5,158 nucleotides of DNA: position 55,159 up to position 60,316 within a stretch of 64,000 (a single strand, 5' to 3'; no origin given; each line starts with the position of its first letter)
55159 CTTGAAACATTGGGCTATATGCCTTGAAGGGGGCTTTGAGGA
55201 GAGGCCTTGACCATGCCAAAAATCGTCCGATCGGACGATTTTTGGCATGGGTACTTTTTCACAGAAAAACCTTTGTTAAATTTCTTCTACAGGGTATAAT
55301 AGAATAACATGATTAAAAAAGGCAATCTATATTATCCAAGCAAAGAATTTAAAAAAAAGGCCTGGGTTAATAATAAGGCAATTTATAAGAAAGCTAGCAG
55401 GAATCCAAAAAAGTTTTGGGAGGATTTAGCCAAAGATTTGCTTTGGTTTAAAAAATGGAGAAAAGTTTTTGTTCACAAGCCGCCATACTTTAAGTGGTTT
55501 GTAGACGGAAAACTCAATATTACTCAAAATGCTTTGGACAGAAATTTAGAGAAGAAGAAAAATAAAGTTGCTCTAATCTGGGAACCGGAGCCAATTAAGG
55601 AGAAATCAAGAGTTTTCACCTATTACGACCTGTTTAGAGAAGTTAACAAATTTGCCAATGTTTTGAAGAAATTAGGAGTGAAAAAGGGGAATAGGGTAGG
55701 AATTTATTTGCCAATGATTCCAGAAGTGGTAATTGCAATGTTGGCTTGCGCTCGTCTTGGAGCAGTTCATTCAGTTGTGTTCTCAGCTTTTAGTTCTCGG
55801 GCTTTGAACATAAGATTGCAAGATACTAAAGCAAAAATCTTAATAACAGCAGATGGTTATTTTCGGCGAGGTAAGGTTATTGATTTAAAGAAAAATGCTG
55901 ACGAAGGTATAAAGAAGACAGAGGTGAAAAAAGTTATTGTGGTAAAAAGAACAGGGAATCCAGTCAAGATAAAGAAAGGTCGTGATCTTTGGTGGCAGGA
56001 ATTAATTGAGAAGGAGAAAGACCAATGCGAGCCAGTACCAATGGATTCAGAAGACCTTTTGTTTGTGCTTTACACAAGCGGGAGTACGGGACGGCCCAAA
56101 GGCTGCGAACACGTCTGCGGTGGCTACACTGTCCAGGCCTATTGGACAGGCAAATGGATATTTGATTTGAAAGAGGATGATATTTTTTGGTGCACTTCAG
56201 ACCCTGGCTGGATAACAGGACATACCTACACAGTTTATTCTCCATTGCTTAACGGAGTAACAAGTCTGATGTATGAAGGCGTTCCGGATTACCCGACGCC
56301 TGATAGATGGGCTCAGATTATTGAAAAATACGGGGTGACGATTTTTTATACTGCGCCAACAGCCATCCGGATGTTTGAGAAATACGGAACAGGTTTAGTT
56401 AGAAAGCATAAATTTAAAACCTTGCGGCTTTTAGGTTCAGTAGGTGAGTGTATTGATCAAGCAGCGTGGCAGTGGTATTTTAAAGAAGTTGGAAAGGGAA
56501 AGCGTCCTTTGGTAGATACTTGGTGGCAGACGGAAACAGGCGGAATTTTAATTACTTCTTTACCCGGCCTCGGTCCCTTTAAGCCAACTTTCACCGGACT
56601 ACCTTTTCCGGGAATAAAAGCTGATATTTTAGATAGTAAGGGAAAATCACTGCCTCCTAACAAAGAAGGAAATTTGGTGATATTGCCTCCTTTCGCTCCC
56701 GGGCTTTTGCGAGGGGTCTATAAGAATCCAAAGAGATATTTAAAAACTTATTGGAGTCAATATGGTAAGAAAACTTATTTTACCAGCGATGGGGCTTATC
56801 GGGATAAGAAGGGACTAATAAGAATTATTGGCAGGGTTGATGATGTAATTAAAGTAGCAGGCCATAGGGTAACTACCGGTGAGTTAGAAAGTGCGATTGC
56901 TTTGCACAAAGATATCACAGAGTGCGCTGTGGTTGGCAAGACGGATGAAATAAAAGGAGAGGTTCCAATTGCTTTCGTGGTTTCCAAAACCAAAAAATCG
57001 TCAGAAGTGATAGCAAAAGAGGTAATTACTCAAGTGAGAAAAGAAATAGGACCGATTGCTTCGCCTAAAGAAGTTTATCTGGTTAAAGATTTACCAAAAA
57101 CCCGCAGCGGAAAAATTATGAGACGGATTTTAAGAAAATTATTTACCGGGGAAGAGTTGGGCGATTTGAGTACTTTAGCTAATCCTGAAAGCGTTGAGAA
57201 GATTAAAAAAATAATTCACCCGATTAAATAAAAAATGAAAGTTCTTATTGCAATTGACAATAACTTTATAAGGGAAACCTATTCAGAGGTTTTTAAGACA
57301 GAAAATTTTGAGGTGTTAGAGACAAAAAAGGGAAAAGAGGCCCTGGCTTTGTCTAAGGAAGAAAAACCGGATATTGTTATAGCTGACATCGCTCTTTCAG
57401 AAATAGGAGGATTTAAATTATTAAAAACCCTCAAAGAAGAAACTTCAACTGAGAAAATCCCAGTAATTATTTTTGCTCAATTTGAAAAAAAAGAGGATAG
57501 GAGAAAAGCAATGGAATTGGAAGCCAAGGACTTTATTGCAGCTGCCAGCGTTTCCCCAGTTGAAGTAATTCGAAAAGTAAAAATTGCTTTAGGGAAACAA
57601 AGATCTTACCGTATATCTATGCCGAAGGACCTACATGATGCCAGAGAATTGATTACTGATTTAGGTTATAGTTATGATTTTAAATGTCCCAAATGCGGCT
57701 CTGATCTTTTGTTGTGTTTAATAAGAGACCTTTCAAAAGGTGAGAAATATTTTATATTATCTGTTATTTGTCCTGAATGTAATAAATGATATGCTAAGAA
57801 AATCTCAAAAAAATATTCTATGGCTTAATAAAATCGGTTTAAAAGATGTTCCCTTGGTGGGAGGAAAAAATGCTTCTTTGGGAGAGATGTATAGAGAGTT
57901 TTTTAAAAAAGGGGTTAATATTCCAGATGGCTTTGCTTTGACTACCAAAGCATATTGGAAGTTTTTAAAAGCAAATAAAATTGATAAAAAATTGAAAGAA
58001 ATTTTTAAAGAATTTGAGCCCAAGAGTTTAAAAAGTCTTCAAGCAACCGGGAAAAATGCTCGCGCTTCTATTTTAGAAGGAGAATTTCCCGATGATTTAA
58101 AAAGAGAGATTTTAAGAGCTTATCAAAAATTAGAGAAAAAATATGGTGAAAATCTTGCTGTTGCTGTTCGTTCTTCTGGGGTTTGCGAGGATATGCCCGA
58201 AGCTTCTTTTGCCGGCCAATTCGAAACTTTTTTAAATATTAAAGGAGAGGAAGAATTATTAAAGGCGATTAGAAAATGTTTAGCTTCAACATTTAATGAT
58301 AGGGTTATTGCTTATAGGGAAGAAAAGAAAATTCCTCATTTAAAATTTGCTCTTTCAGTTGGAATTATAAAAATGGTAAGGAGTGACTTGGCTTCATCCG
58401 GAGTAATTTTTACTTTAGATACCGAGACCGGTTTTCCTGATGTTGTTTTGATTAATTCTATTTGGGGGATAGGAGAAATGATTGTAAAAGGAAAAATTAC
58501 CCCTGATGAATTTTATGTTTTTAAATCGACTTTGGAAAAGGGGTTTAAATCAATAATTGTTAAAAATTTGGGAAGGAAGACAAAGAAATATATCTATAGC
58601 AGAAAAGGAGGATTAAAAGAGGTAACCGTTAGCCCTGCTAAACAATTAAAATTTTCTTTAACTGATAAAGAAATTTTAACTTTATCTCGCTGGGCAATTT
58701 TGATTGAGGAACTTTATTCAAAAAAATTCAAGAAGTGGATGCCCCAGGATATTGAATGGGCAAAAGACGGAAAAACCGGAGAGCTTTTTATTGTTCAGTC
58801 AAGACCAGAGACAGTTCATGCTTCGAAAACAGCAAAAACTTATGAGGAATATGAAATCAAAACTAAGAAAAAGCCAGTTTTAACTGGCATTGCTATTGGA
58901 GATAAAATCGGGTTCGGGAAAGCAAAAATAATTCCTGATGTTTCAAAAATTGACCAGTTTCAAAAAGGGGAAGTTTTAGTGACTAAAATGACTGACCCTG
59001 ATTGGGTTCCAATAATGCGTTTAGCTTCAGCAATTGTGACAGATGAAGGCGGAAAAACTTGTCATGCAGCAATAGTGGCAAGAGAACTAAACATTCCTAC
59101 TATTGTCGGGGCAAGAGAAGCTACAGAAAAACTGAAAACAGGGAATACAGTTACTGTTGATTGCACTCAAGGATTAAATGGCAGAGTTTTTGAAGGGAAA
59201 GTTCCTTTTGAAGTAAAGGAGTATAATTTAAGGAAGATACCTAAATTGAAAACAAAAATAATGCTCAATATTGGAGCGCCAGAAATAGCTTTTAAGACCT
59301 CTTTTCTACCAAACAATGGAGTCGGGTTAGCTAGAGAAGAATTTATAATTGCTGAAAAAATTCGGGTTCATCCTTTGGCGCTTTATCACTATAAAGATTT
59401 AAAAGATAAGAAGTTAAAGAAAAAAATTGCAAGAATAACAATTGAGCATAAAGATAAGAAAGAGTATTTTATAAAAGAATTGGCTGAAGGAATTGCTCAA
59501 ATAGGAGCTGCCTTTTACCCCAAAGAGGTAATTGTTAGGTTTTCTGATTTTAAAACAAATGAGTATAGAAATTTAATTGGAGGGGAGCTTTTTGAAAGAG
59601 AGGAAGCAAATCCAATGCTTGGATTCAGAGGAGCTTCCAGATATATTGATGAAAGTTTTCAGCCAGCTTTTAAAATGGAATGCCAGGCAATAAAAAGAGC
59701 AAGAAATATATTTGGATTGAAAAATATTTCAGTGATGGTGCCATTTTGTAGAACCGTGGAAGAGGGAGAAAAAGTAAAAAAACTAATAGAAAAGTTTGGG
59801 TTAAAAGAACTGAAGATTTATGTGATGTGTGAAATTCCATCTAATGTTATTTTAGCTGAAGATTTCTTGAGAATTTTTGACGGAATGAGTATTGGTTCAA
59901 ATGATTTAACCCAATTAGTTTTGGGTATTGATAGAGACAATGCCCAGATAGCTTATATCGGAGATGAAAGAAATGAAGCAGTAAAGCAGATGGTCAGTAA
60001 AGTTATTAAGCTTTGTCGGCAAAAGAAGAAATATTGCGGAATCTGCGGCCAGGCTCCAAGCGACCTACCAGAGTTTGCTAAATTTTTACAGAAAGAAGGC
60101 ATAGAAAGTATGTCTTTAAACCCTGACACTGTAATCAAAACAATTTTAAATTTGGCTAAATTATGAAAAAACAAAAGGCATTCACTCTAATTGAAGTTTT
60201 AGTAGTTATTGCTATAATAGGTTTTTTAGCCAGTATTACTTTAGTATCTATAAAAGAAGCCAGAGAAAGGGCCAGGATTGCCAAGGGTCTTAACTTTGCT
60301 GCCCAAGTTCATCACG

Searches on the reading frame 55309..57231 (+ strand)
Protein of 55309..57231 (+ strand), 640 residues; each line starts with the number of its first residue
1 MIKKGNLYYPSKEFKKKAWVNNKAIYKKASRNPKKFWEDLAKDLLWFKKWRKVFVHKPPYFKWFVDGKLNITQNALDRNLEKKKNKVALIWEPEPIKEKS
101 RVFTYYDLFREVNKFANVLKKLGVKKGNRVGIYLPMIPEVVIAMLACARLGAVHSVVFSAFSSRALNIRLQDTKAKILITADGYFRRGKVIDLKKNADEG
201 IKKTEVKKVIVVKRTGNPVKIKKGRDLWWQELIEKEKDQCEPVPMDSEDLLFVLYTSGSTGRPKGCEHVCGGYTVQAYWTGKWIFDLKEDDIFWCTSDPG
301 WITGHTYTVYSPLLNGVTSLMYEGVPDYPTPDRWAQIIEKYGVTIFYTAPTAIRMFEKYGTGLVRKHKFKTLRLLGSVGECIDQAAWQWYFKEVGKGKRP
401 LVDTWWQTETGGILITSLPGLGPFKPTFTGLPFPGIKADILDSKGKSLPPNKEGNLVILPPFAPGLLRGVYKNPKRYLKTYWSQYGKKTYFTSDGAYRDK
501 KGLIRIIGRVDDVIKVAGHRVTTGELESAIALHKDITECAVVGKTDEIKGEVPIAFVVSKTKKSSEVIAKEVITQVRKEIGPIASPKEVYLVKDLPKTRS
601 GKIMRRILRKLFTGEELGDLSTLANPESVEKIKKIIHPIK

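Call 8: search_protein_families(library=pfam, proteins=[window:55309-57231:+])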
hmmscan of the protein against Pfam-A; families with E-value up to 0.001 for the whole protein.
window:55309-57231:+ (640 aa): 3 families
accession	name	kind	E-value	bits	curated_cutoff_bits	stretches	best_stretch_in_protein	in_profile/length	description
PF00501.34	AMP-binding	-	9.7e-83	278.5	29.9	1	77-459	2-375/384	AMP-binding enzyme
PF13193.12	AMP-binding_C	-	1.4e-26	93.7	24.5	1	525-602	1-76/76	AMP-binding enzyme C-terminal domain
PF16177.11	ACAS_N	-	4.8e-17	61.9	27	1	23-75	2-55/55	Acetyl-coenzyme A synthetase N-terminus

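Call 11: find_encoding_contigs(protein=window:55309-57231:+, flank=3000, max_places=10)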
Protein window:55309-57231:+ (640 aa): 2 contigs read that carry it; 1 place shown.
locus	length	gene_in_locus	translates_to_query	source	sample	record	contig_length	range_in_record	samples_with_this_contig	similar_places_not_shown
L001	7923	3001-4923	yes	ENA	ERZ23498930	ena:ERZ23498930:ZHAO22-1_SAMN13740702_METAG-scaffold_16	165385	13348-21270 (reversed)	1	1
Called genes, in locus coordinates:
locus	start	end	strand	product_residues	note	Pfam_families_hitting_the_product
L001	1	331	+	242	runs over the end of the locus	-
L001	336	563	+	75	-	PF00462:Glutaredoxin, PF05768:Glrx-like (weak), PF13192:Thioredoxin_3 (weak)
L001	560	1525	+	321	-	PF00044:Gp_dh_N, PF02800:Gp_dh_C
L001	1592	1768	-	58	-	-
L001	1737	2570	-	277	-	PF25145:NfeD1b_N (weak), PF01972:SDH_protease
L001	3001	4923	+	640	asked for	PF16177:ACAS_N, PF00501:AMP-binding, PF13193:AMP-binding_C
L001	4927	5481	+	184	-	PF00072:Response_reg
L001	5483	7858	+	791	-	PF01326:PPDK_N, PF00391:PEP-utilizers, PF02896:PEP-utilizers_C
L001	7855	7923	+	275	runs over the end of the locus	PF07963:N_methyl, PF13385:Laminin_G_3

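Call 16: find_homologous_proteins(query=window:55309-57231:+, max_evalue=1e-100)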
Query window:55309-57231:+ (640 aa): 7998 proteins with E <= 1e-100 among 8000 candidates; the best 120 are listed.
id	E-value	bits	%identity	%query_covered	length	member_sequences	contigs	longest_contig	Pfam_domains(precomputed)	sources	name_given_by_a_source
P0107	0.0e+0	1479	100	100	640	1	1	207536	PF16177.12,PF00501.35,PF13193.13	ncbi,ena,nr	ncbi:acetate--CoA ligase [Patescibacteria group bacterium]|nr:acetate--CoA ligase [Patescibacteria g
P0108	0.0e+0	1287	86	99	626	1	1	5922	PF16177.12,PF00501.35,PF13193.13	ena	-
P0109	0.0e+0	1285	86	99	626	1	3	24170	PF16177.12,PF00501.35,PF13193.13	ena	-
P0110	0.0e+0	1272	85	99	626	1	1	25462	PF16177.12,PF00501.35,PF13193.13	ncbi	-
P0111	0.0e+0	1265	85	100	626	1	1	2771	PF16177.12,PF00501.35,PF13193.13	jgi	-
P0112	0.0e+0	1263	84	100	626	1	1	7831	PF16177.12,PF00501.35,PF13193.13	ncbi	-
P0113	0.0e+0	1262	85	100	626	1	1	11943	PF16177.12,PF00501.35,PF13193.13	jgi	-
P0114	0.0e+0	1246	82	99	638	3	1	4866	PF16177.12,PF00501.35,PF13193.13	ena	-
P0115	0.0e+0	1214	81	99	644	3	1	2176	PF16177.12,PF00501.35,PF13193.13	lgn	-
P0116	0.0e+0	1206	79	98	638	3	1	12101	PF16177.12,PF00501.35,PF13193.13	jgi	-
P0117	0.0e+0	1202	79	99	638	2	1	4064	PF16177.12,PF00501.35,PF13193.13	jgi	-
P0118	0.0e+0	1200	78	100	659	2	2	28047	PF16177.12,PF00501.35,PF13193.13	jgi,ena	-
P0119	0.0e+0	1198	79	100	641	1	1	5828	PF16177.12,PF00501.35,PF13193.13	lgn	-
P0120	0.0e+0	1197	78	99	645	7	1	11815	PF16177.12,PF00501.35,PF13193.13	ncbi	-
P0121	0.0e+0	1193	77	99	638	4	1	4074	PF16177.12,PF00501.35,PF13193.13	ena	-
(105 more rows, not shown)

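Call 18: find_encoding_contigs(protein=P0109, flank=3000, max_places=4)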
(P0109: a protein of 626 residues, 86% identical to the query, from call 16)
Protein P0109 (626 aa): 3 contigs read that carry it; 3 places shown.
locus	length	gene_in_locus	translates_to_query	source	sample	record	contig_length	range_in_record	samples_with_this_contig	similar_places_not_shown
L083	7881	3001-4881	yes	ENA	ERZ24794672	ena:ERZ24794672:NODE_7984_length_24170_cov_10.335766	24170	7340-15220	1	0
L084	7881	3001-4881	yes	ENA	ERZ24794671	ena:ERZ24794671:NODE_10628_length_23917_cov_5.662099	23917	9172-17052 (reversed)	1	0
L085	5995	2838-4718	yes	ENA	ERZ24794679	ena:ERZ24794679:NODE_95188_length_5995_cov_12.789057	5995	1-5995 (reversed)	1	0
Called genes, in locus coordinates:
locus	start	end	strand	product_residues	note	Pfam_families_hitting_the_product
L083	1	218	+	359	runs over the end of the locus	PF03952:Enolase_N, PF00113:Enolase_C, PF13378:MR_MLE_C (weak), PF00113:Enolase_C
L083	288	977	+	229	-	PF00300:His_Phos_1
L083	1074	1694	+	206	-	-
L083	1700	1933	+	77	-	PF00462:Glutaredoxin, PF05768:Glrx-like (weak), PF13192:Thioredoxin_3, PF13417:GST_N_3 (weak)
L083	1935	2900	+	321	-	PF00044:Gp_dh_N, PF02800:Gp_dh_C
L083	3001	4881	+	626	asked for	PF16177:ACAS_N, PF00501:AMP-binding, PF13193:AMP-binding_C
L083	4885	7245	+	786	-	PF01326:PPDK_N, PF00391:PEP-utilizers, PF02896:PEP-utilizers_C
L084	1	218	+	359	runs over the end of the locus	PF03952:Enolase_N, PF00113:Enolase_C, PF13378:MR_MLE_C (weak), PF00113:Enolase_C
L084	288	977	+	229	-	PF00300:His_Phos_1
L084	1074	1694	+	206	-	-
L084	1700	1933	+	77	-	PF00462:Glutaredoxin, PF05768:Glrx-like (weak), PF13192:Thioredoxin_3, PF13417:GST_N_3 (weak)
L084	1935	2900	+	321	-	PF00044:Gp_dh_N, PF02800:Gp_dh_C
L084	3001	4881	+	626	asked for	PF16177:ACAS_N, PF00501:AMP-binding, PF13193:AMP-binding_C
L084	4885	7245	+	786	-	PF01326:PPDK_N, PF00391:PEP-utilizers, PF02896:PEP-utilizers_C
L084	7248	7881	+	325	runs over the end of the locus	PF00294:PfkB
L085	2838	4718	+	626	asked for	PF16177:ACAS_N, PF00501:AMP-binding, PF13193:AMP-binding_C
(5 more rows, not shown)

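Call 19: find_encoding_contigs(protein=P0110, flank=3000, max_places=4)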
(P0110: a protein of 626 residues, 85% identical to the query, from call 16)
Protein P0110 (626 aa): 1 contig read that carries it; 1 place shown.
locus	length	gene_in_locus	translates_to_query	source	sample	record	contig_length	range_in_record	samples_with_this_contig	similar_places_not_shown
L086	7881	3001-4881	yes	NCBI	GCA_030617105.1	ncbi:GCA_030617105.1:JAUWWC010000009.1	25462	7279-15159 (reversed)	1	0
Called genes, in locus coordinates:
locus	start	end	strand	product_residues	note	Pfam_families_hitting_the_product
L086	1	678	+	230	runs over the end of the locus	PF00300:His_Phos_1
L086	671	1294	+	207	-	PF00085:Thioredoxin (faint)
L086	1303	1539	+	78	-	PF00462:Glutaredoxin, PF05768:Glrx-like (weak), PF13192:Thioredoxin_3, PF13417:GST_N_3 (weak)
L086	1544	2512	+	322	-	PF00044:Gp_dh_N, PF02800:Gp_dh_C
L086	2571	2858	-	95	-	-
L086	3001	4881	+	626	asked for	PF16177:ACAS_N, PF00501:AMP-binding, PF13193:AMP-binding_C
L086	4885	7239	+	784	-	PF01326:PPDK_N, PF00391:PEP-utilizers, PF02896:PEP-utilizers_C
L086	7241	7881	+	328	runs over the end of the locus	PF00294:PfkB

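Call 20: find_encoding_contigs(protein=P0113, flank=3000, max_places=4)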
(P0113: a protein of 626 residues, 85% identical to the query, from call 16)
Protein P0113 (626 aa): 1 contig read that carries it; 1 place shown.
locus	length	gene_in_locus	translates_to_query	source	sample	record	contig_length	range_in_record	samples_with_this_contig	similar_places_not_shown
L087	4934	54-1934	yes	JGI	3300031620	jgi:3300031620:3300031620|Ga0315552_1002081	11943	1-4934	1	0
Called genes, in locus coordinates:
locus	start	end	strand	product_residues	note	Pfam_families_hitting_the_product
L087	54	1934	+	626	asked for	PF16177:ACAS_N, PF00501:AMP-binding, PF13193:AMP-binding_C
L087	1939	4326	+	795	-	PF01326:PPDK_N, PF00391:PEP-utilizers, PF02896:PEP-utilizers_C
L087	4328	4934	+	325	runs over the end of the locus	PF00294:PfkB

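Call 34: find_encoding_contigs(protein=P0114, flank=3000, max_places=3)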
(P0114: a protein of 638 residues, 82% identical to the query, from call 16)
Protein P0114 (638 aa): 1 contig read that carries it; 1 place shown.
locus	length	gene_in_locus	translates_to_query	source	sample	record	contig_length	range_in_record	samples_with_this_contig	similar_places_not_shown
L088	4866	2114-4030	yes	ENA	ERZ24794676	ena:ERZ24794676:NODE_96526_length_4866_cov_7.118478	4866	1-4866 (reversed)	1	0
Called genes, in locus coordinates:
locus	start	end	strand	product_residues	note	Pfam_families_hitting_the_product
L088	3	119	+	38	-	?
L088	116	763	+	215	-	-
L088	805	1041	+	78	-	PF00462:Glutaredoxin, PF13192:Thioredoxin_3 (weak), PF13417:GST_N_3 (weak)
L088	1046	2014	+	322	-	PF00044:Gp_dh_N, PF02800:Gp_dh_C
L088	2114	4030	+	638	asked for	PF16177:ACAS_N, PF00501:AMP-binding, PF13193:AMP-binding_C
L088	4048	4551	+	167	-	PF13302:Acetyltransf_3 (faint), PF13420:Acetyltransf_4, PF13673:Acetyltransf_10, PF00583:Acetyltransf_1, PF13508:Acetyltransf_7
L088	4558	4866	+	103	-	?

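Call 35: find_encoding_contigs(protein=P0116, flank=3000, max_places=3)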
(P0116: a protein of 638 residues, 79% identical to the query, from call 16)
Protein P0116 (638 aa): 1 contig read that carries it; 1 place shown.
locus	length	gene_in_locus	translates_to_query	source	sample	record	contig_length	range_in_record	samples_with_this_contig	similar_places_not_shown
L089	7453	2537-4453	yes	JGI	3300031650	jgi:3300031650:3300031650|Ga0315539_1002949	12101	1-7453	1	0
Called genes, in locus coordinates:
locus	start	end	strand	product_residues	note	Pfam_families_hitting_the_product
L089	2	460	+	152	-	?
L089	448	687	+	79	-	PF13192:Thioredoxin_3 (weak), PF00462:Glutaredoxin, PF13417:GST_N_3 (weak)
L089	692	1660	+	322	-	PF00044:Gp_dh_N, PF02800:Gp_dh_C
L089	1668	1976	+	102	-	-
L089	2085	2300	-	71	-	-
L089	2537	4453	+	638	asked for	PF16177:ACAS_N, PF00501:AMP-binding, PF13193:AMP-binding_C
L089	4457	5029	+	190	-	PF06130:PTAC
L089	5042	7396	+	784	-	PF01326:PPDK_N, PF00391:PEP-utilizers, PF02896:PEP-utilizers_C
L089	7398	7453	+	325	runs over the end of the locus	PF00294:PfkB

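Call 36: find_encoding_contigs(protein=P0118, flank=3000, max_places=3)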
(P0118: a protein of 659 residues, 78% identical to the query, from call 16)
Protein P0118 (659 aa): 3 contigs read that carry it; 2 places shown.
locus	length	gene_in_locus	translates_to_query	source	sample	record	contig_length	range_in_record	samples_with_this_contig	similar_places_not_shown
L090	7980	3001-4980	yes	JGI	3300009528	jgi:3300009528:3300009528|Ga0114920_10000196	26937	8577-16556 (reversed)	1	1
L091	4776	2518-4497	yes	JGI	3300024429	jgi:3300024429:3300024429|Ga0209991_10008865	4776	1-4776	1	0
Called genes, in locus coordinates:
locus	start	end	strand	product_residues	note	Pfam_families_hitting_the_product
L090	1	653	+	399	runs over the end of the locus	PF01676:Metalloenzyme, PF10143:PhosphMutase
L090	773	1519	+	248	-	PF00085:Thioredoxin (weak)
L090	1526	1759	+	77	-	PF00462:Glutaredoxin, PF05768:Glrx-like (weak), PF13192:Thioredoxin_3 (weak)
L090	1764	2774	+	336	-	PF00044:Gp_dh_N, PF02800:Gp_dh_C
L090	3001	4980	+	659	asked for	PF16177:ACAS_N, PF00501:AMP-binding, PF13193:AMP-binding_C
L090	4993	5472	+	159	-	PF13420:Acetyltransf_4 (weak), PF13673:Acetyltransf_10, PF00583:Acetyltransf_1, PF13508:Acetyltransf_7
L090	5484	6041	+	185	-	PF00072:Response_reg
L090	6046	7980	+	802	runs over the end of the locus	PF01326:PPDK_N, PF00391:PEP-utilizers, PF02896:PEP-utilizers_C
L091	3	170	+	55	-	?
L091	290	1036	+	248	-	PF00085:Thioredoxin (weak)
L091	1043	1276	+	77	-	PF00462:Glutaredoxin, PF05768:Glrx-like (weak), PF13192:Thioredoxin_3 (weak)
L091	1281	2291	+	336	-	PF00044:Gp_dh_N, PF02800:Gp_dh_C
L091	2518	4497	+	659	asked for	PF16177:ACAS_N, PF00501:AMP-binding, PF13193:AMP-binding_C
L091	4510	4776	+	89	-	?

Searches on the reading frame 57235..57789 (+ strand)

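Call 8: search_protein_families(library=pfam, proteins=[window:57235-57789:+])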
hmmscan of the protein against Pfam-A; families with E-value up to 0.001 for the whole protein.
window:57235-57789:+ (184 aa): 1 family
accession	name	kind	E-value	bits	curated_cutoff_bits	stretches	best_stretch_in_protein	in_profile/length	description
PF00072.30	Response_reg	-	5.7e-20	72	30.2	1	3-102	1-98/111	Response regulator receiver domain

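Call 75: search_protein_families(library=pfam, max_evalue=1, proteins=[window:57235-57789:+])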
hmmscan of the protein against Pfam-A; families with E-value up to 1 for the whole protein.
window:57235-57789:+ (184 aa): 14 families
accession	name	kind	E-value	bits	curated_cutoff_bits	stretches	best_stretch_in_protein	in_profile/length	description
PF00072.30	Response_reg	-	5.7e-20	72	30.2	1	3-102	1-98/111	Response regulator receiver domain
PF19147.5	DUF5829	-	0.05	13.7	33.8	1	13-84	49-120/265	Family of unknown function (DUF5829)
PF22415.1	PSV_ORF131-like_dom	-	0.065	13.6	27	1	137-174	11-47/80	PSV_Hypothetical protein ORF131-like domain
PF12760.12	Zn_ribbon_IS1595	-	0.071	13.5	25.4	1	146-170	16-35/46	Transposase zinc-ribbon domain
PF09723.15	Zn_ribbon_8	-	0.12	12.8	34.4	0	147-183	4-33/41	Zinc ribbon domain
PF01396.24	Zn_ribbon_Top1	-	0.12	12.6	32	1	150-160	3-13/39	Topoisomerase DNA binding C4 zinc finger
PF24441.1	DUF7560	-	0.17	12.1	27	0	147-156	4-13/44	Family of unknown function (DUF7560)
PF23548.1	Zn_ribbon_FGT1_2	-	0.18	11.9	27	1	149-158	21-30/35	FORGETTER1 second zinc ribbon domain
PF13248.11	Zn_ribbon_3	-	0.19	11.7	27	0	150-157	4-25/26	zinc-ribbon domain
PF25164.1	CoiA_N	-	0.21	11.6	26.3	0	142-160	11-29/50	Competence protein CoiA, N-terminal domain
PF08271.17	Zn_Ribbon_TF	-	0.23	11.5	29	1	149-165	1-14/43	TFIIB zinc-binding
PF18439.7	zf_UBZ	-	0.27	11.4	25.6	0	177-184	3-10/32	Ubiquitin-Binding Zinc Finger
PF24747.1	Zn-ribbon_GIR1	-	0.44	10.9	26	1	148-160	21-33/37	GIR1-like zinc ribbon domain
PF13005.12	zf-IS66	-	0.88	10.5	27.3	0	150-165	3-17/46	zinc-finger binding domain of transposase IS66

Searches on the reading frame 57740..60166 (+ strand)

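Call 8: search_protein_families(library=pfam, proteins=[window:57740-60166:+])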
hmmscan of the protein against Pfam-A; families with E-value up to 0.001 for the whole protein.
window:57740-60166:+ (808 aa): 3 families
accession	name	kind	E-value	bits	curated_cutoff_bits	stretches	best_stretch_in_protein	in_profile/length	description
PF01326.24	PPDK_N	-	8.8e-112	374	27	1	38-370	2-322/328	Pyruvate phosphate dikinase, AMP/ATP-binding domain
PF02896.24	PEP-utilizers_C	-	2.3e-59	201.4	22.8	1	501-805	16-288/293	PEP-utilising enzyme, PEP-binding domain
PF00391.29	PEP-utilizers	-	3.5e-29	100.6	23.1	1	407-478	1-72/72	PEP-utilising enzyme, mobile domain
